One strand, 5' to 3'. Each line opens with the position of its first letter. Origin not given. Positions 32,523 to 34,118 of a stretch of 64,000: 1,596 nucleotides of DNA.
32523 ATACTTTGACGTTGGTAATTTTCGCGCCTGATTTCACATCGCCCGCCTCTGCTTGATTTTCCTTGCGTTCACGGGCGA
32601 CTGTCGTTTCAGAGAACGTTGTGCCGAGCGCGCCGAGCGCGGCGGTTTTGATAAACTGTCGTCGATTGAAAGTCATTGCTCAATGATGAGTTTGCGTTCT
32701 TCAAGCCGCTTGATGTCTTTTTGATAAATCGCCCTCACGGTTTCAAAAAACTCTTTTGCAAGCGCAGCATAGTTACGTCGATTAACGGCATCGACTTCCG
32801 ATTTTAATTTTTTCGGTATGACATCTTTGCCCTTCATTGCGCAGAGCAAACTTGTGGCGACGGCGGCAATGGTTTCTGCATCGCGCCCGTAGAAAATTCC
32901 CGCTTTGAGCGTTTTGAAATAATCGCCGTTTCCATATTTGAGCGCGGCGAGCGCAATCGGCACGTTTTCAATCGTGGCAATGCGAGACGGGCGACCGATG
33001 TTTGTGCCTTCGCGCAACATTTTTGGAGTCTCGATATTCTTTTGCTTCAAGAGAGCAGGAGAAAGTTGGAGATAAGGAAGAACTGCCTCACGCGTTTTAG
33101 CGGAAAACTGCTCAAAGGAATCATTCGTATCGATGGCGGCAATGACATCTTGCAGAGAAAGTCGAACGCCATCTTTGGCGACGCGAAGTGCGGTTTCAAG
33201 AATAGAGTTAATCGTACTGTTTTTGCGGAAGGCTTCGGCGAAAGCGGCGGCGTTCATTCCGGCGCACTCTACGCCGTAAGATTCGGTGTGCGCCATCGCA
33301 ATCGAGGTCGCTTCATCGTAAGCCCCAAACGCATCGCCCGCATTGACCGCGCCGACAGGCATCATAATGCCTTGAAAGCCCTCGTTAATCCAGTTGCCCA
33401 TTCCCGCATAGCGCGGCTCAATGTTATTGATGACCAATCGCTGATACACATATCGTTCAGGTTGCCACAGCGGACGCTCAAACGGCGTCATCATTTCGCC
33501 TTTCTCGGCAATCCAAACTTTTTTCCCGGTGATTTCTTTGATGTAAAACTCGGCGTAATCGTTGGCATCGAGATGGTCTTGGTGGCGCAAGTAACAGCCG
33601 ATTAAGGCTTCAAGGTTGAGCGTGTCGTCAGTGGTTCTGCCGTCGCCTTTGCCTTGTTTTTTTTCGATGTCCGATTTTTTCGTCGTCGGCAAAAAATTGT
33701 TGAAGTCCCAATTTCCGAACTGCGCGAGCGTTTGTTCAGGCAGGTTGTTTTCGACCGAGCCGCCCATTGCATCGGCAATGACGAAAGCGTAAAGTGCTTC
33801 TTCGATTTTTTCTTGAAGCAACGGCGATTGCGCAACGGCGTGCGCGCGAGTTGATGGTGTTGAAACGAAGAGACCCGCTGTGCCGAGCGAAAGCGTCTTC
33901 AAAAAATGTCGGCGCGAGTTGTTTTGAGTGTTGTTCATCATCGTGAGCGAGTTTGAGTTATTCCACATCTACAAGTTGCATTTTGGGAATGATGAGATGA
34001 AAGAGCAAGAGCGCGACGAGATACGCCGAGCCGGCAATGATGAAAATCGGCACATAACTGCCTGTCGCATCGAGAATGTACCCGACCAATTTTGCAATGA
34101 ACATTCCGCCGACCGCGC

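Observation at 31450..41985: Four twin-arginine-signal enzymes embedded in a hexuronate catabolic operon: candidate periplasmic acid-sugar processing module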

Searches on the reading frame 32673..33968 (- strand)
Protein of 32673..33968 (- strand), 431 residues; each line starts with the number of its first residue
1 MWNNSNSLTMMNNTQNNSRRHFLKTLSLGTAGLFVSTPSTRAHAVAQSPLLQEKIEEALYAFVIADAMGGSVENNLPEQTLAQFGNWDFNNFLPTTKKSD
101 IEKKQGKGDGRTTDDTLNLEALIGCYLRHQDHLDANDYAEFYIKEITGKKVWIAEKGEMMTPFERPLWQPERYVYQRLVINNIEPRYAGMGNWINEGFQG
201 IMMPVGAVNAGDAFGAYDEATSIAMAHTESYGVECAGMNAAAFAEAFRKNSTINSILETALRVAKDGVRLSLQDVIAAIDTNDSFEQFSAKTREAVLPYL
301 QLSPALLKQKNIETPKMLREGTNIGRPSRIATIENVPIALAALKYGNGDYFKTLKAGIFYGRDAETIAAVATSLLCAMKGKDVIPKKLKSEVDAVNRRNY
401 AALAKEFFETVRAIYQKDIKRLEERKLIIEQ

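Call 2: search_protein_families(library=pfam, proteins=[window:32673-33968:-], max_evalue=0.01)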
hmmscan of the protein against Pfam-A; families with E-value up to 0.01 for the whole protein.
window:32673-33968:- (431 aa): 1 family
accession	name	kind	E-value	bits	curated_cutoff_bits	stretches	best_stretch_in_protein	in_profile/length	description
PF03747.19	ADP_ribosyl_GH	-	1.6e-29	103.9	26.2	1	58-386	2-286/287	ADP-ribosylglycohydrolase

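Call 3: search_protein_families(library=ncbifam, proteins=[window:32673-33968:-], max_evalue=0.01)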
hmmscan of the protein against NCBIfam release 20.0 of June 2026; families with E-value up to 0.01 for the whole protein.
window:32673-33968:- (431 aa): 1 family
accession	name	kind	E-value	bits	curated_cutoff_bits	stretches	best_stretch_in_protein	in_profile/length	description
TIGR01409.1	TAT_signal_seq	domain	0.0025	18.1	16.7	1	18-37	2-21/29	twin-arginine translocation signal domain-containing protein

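Call 6: search_solved_structures(query=window:32673-33968:-, max_evalue=0.001, show_alignments=1)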
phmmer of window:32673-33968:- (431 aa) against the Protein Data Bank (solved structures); distinct sequences matched with E-value up to 0.001: 0.

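Call 21: find_homologous_proteins(query=window:32673-33968:-, max_evalue=1e-10)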
Query window:32673-33968:- (431 aa): 174 proteins with E <= 1e-10 among 8000 candidates; the best 120 are listed.
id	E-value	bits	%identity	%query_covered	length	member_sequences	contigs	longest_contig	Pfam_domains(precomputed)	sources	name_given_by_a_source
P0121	9.4e-253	856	90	97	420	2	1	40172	PF03747.20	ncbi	-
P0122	7.0e-235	797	85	96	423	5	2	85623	PF03747.20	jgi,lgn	jgi:ADP-ribosylglycohydrolase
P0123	1.1e-197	675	73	96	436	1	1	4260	PF03747.20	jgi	jgi:ADP-ribosylglycohydrolase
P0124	8.3e-190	649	70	96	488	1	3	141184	PF03747.20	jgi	jgi:ADP-ribosylglycohydrolase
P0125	2.2e-183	628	71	86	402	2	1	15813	PF03747.20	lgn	-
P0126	6.9e-174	596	65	95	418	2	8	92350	PF03747.20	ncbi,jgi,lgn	jgi:ADP-ribosylglycohydrolase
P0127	1.1e-172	592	65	95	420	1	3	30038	PF03747.20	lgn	-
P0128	1.4e-171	589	64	97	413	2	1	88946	PF03747.20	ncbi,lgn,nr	ncbi:MAG: hypothetical protein EAZ91_16670 [Cytophagales bacterium]|nr:MAG: hypothetical protein EAZ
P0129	1.3e-170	586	64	95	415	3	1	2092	PF03747.20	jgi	jgi:ADP-ribosylglycohydrolase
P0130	8.6e-170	583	65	95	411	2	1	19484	PF03747.20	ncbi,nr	ncbi:MAG: ADP-ribosylglycohydrolase family protein [Spirosomaceae bacterium]|nr:ADP-ribosylglycohydr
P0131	7.2e-169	580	63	95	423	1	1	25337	PF03747.20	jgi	jgi:ADP-ribosylglycohydrolase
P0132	2.2e-168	578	63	96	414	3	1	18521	PF03747.20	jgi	jgi:ADP-ribosylglycohydrolase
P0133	3.8e-165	568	62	96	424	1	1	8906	PF03747.20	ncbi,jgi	jgi:ADP-ribosylglycohydrolase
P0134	6.1e-165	567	63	95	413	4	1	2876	PF03747.20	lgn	-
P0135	1.5e-164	566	63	95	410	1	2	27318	PF03747.20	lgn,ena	-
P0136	8.5e-162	557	60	97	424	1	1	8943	PF03747.20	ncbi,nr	ncbi:MAG: ADP-ribosylglycohydrolase family protein [Gemmatimonadaceae bacterium]|nr:ADP-ribosylglyco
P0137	3.4e-160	551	61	96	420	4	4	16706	PF03747.20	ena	-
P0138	6.5e-160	550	60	95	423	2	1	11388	PF03747.20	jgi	jgi:ADP-ribosylglycohydrolase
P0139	7.3e-160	550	58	97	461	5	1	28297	PF03747.20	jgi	jgi:ADP-ribosylglycohydrolase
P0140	2.4e-159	549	62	95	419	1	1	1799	PF03747.20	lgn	-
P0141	7.3e-158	544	59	97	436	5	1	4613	PF03747.20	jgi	jgi:ADP-ribosylglycohydrolase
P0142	7.9e-158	544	61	95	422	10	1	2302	PF03747.20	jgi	-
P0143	9.5e-158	543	58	96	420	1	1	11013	PF03747.20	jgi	jgi:ADP-ribosylglycohydrolase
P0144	2.9e-157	542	61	96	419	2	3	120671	PF03747.20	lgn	-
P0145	6.5e-157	541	58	96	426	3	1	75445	PF03747.20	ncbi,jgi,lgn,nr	ncbi:MAG: ADP-ribosylglycohydrolase family protein [Microscillaceae bacterium]|jgi:ADP-ribosylglycoh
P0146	7.4e-157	540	60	96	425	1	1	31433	PF03747.20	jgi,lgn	jgi:ADP-ribosylglycohydrolase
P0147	2.1e-156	539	59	96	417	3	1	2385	PF03747.20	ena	-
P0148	2.1e-156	539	59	95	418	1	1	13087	PF03747.20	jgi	jgi:ADP-ribosylglycohydrolase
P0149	5.7e-156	537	58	96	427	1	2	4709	PF03747.20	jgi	jgi:ADP-ribosylglycohydrolase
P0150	1.6e-154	533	58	95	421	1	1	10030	PF03747.20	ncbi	-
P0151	2.8e-154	532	62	88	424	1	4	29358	PF03747.20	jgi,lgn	jgi:ADP-ribosylglycohydrolase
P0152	1.7e-153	529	54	100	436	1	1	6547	PF03747.20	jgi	jgi:ADP-ribosylglycohydrolase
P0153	4.3e-153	528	62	87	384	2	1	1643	PF03747.20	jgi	jgi:ADP-ribosylglycohydrolase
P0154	1.1e-152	527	61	86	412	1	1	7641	PF03747.20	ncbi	-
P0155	3.1e-152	525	56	96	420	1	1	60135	PF03747.20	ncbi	-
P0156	6.8e-151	521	58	95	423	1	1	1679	PF03747.20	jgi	jgi:ADP-ribosylglycohydrolase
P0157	6.8e-151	521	56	96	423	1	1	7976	PF03747.20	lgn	-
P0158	1.8e-150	519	56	96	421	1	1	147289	PF03747.20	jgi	jgi:ADP-ribosylglycohydrolase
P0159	4.0e-150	518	57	96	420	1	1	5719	PF03747.20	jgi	jgi:ADP-ribosylglycohydrolase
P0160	1.3e-148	513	59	88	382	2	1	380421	PF03747.20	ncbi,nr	ncbi:MAG: hypothetical protein KatS3mg032_0747 [Cyclobacteriaceae bacterium]|nr:MAG: hypothetical pr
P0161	2.1e-148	512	57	95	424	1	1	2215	PF03747.20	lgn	-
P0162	1.4e-147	510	56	96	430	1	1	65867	PF03747.20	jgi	jgi:ADP-ribosylglycohydrolase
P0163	1.1e-145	504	55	95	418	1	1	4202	PF03747.20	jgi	jgi:ADP-ribosylglycohydrolase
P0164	2.6e-145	502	57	96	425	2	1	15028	PF03747.20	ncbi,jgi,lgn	-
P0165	3.0e-143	495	58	88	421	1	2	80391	PF03747.20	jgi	jgi:ADP-ribosylglycohydrolase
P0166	4.6e-143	495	55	93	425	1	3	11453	PF03747.20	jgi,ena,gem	-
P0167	2.1e-141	489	57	88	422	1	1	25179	PF03747.20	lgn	-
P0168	4.2e-139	482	69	71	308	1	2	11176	PF03747.20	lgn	-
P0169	9.3e-134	464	55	87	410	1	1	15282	PF03747.20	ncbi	-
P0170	2.4e-130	453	53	89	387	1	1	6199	PF03747.20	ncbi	-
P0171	9.2e-126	438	50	90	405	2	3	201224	PF03747.20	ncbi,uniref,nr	ncbi:ADP-ribosylglycohydrolase family protein [Fulvivirga sp. M361]|uniref:ADP-ribosylglycohydrolase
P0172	7.7e-124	432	51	89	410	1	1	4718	PF03747.20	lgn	-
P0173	2.4e-122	427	51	85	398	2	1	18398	PF03747.20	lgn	-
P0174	2.7e-121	423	49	93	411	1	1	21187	PF03747.20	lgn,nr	nr:ADP-ribosylglycohydrolase family protein [Cyclobacteriaceae bacterium HetDA_MAG_MS6]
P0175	4.2e-108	380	59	68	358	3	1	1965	PF03747.20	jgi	jgi:hypothetical protein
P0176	1.0e-106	375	47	89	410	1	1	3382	PF03747.20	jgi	jgi:ADP-ribosylglycohydrolase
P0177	2.9e-104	367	48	83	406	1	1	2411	PF03747.20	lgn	-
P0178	8.1e-103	362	46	89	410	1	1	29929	PF03747.20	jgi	jgi:ADP-ribosylglycohydrolase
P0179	1.6e-101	358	49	81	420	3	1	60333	PF03747.20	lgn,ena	-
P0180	1.8e-101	358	46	88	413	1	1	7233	PF03747.20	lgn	-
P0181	3.9e-101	357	46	87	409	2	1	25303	PF03747.20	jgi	jgi:ADP-ribosylglycohydrolase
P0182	4.5e-101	357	46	87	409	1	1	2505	PF03747.20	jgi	jgi:ADP-ribosylglycohydrolase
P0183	5.3e-101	356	45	88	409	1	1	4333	PF03747.20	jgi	jgi:ADP-ribosylglycohydrolase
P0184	8.4e-101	356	46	89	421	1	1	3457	PF03747.20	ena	-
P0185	3.9e-99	350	48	81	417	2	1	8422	PF03747.20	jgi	jgi:ADP-ribosylglycohydrolase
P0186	4.3e-99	350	45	91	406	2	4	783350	PF03747.20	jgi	-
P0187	1.1e-98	349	45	92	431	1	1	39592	PF03747.20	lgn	-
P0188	1.6e-98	348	45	92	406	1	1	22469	PF03747.20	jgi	jgi:ADP-ribosylglycohydrolase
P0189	2.2e-98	348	45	87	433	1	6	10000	PF03747.20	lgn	-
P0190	3.6e-98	347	45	88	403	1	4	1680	PF03747.20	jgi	jgi:ADP-ribosylglycohydrolase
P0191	4.0e-98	347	43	94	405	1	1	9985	PF03747.20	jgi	jgi:ADP-ribosylglycohydrolase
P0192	1.4e-97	345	48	81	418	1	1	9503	PF03747.20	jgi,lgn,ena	-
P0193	1.7e-97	345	47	85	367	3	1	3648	PF03747.20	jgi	jgi:ADP-ribosylglycohydrolase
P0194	3.8e-96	340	46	86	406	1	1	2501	PF03747.20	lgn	-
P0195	4.2e-96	340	46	87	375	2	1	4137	PF03747.20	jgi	jgi:ADP-ribosylglycohydrolase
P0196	2.0e-95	338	46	87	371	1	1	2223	PF03747.20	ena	-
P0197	3.7e-95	337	43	94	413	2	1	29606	PF03747.20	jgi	jgi:ADP-ribosylglycohydrolase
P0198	6.5e-95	336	45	87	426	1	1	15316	PF03747.20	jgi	jgi:ADP-ribosylglycohydrolase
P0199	2.4e-94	334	65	55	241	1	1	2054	PF03747.20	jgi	jgi:ADP-ribosylglycohydrolase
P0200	5.1e-94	333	44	87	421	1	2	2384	PF03747.20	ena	-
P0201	1.3e-93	332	44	89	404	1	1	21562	PF03747.20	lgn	-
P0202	1.6e-93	332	43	93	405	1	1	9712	PF03747.20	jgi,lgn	jgi:ADP-ribosylglycohydrolase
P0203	4.3e-93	330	44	87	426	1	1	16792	PF03747.20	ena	-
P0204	4.8e-93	330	43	87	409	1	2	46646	PF03747.20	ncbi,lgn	-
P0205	5.2e-93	330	45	87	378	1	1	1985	PF03747.20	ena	-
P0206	8.4e-93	329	47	87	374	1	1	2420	PF03747.20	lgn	-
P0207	3.7e-92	327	43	87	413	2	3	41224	PF03747.20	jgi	jgi:hypothetical protein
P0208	1.3e-90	322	44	86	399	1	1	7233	PF03747.20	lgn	-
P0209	1.1e-89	319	43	87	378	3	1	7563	PF03747.20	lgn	-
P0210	4.5e-88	314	43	88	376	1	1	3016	PF03747.20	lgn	-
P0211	5.8e-88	313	46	85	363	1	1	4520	PF03747.20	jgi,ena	-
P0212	1.4e-87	312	43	88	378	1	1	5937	PF03747.20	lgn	-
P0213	3.2e-87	311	43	89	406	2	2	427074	PF03747.20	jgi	jgi:hypothetical protein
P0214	5.8e-86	307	43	88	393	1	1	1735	PF03747.20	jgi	-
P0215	1.0e-84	303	43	86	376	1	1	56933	PF03747.20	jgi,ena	-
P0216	1.3e-84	302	44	89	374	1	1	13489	PF03747.20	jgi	jgi:ADP-ribosylglycohydrolase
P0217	1.5e-84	302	43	86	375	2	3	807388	PF03747.20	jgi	jgi:ADP-ribosylglycohydrolase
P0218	2.9e-84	301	41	87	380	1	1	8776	PF03747.20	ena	-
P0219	1.1e-83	299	44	88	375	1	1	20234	PF03747.20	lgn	-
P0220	1.6e-82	296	43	86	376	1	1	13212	PF03747.20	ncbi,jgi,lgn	jgi:ADP-ribosylglycohydrolase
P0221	3.0e-82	295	42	87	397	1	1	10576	PF03747.20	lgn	-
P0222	5.8e-82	294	42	87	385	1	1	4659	PF03747.20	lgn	-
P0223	1.4e-81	292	42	87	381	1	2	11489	PF03747.20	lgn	-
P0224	1.4e-80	289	42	87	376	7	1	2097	PF03747.20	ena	-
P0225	2.1e-80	289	40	87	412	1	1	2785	PF03747.20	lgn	-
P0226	3.6e-76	275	41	87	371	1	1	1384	PF03747.20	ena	-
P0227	5.0e-76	274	41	87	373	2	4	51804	PF03747.20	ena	-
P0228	2.1e-75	272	40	89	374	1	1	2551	PF03747.20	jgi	jgi:ADP-ribosylglycohydrolase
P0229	2.4e-74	269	41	84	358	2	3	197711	PF03747.20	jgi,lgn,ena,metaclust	metaclust:\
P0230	5.6e-73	264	42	87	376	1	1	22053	PF03747.20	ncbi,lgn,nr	ncbi:MAG: ADP-ribosylglycohydrolase family protein [Planctomycetes bacterium]|nr:ADP-ribosylglycohyd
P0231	4.3e-72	261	42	85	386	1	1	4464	PF03747.20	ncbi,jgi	ncbi:MAG: hypothetical protein RLZZ127_2012 [Planctomycetota bacterium]|jgi:ADP-ribosylglycohydrolas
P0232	5.9e-70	254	41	83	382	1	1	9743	PF03747.20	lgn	-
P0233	1.9e-67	246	39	88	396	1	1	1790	PF03747.20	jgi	jgi:ADP-ribosylglycohydrolase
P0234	3.9e-66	242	38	88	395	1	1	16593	PF03747.20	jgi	jgi:ADP-ribosylglycohydrolase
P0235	2.6e-60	222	37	84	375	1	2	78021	PF03747.20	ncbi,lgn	-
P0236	3.7e-60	222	41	68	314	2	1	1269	PF03747.20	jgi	jgi:hypothetical protein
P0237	4.5e-58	215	41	65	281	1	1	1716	PF03747.20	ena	-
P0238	1.5e-57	213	35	88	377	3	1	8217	PF03747.20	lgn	-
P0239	3.1e-57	212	37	83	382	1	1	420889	PF03747.20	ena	-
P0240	7.6e-56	208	34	89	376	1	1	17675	PF03747.20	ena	-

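Call 47: search_solved_structures(query=A3, max_evalue=0.01, show_alignments=2)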
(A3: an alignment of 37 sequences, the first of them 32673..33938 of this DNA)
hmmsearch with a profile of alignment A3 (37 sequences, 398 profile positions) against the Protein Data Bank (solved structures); distinct sequences matched with E-value up to 0.01: 18.
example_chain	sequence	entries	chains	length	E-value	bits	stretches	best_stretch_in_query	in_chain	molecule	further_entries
1t5j_A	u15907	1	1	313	3.9e-15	58.5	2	17-111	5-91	Hypothetical protein MJ1187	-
6g1p_A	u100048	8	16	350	2.1e-10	42.9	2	317-362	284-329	ADP-ribosylhydrolase like 2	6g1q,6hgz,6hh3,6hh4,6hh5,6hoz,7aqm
2woe_A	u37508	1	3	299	1.6e-09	40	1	16-93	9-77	ADP-RIBOSYL-[DINITROGEN REDUCTASE] GLYCOHYDROLASE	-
6dre_A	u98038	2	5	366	1.8e-09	39.9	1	298-372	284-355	ADP-ribosyl-(Dinitrogen reductase) hydrolase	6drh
2woc_A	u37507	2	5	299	2.3e-09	39.5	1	16-54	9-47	ADP-RIBOSYL-[DINITROGEN REDUCTASE] GLYCOHYDROLASE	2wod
2qty_A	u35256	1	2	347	5.6e-09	38.2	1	318-367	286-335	Poly(ADP-ribose) glycohydrolase ARH3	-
9rfd_A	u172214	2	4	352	1.2e-08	37.1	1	20-367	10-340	ADP-ribosylhydrolase ARH3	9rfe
6d36_C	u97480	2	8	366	1.4e-08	36.9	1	18-367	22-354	Poly(ADP-ribose) glycohydrolase ARH3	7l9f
5zqy_A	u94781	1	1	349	2.1e-08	36.3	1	79-367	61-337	Poly(ADP-ribose) glycohydrolase ARH3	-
2g4k_A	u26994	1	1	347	2.2e-08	36.3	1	79-367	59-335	ADP-ribosylhydrolase 3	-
2foz_A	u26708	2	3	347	2.3e-08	36.2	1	79-367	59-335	ADP-ribosylhydrolase like 2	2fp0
7akr_AAA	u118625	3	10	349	1.2e-07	33.9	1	318-367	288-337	ADP-ribose glycohydrolase ARH3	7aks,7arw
6d3a_C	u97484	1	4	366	1.5e-07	33.5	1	18-367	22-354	Poly(ADP-ribose) glycohydrolase ARH3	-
7l9h_C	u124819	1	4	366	2.2e-07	32.9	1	318-367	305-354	ADP-ribose glycohydrolase ARH3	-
2cwc_A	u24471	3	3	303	3e-07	32.5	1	306-372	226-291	ADP-ribosylglycohydrolase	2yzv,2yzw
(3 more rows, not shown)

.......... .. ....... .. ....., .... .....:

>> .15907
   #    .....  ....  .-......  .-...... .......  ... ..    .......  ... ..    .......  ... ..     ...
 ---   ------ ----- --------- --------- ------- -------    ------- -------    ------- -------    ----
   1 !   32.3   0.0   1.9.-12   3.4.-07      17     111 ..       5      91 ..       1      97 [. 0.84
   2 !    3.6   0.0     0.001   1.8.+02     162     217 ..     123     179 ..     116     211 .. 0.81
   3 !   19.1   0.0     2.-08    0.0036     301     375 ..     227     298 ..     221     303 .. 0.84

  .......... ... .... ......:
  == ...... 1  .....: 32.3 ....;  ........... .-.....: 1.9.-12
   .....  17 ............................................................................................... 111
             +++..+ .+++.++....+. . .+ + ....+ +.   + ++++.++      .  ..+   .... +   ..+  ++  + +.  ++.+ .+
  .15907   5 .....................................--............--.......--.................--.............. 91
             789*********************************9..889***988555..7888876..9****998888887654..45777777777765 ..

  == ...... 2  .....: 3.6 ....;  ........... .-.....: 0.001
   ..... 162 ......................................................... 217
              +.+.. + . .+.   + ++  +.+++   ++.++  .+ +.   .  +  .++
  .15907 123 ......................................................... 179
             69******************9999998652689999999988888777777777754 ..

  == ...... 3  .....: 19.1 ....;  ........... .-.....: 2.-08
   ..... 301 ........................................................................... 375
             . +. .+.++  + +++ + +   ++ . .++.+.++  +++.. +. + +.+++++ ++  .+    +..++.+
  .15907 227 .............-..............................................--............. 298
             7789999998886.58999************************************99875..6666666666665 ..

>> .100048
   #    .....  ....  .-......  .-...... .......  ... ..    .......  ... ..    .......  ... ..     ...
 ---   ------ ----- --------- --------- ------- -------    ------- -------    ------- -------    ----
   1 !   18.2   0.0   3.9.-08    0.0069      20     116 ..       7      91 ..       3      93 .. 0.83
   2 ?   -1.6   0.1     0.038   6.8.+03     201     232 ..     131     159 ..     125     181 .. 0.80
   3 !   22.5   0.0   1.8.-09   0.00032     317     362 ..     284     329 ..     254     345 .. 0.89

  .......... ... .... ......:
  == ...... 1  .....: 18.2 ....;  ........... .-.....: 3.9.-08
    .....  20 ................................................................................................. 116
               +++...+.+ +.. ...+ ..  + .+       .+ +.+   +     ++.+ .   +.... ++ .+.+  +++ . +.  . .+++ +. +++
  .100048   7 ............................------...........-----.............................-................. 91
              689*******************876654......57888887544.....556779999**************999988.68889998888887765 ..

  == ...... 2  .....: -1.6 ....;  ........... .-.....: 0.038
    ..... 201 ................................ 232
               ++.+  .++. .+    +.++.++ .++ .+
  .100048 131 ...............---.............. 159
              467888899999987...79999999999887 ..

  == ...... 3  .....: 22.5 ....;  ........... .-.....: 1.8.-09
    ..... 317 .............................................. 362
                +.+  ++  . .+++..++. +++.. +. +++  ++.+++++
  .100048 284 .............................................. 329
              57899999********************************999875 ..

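Call 55: predict_structure(alignment_id=A3)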
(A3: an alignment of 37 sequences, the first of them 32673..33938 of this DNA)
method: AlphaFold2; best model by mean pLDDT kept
length: 421 residues; sequences in the alignment: 37
mean_pLDDT: 90.0   pTM: 0.88
mean pLDDT of the five models: 90.0, 88.8, 88.5, 88.2, 86.6
residues with pLDDT >= 90: 311; 70-90: 64; 50-70: 30; < 50: 16
segments of 3 or more residues with pLDDT < 50: 1-7, 17-22
pLDDT, mean of each block of 10 residues (from residue 1): 45 50 57 82 99 97 92 96 96 96 96 98 96 95 96 80 84 85 76 98 98 88 94 98 99 97 98 96 94 84 69 80 95 98 97 92 98 98 98 99 98 97 85
secondary structure, 60 per line:
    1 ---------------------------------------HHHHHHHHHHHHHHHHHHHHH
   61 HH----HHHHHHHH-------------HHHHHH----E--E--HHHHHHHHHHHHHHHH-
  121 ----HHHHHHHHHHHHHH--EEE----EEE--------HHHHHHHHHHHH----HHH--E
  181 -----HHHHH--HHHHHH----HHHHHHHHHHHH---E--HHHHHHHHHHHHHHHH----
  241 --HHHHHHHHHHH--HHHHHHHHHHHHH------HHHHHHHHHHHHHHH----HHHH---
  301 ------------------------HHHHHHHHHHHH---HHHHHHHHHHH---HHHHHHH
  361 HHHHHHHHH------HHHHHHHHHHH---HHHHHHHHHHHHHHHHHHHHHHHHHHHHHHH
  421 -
elements in order: H40-62 H67-74 H88-93 H104-119 H125-138 E141-143 E148-150 H159-170 H186-190 H193-198 H203-214 H221-236 H243-253 H256-268 H275-289 H294-297 H325-336 H340-350 H354-369 H376-386 H390-420
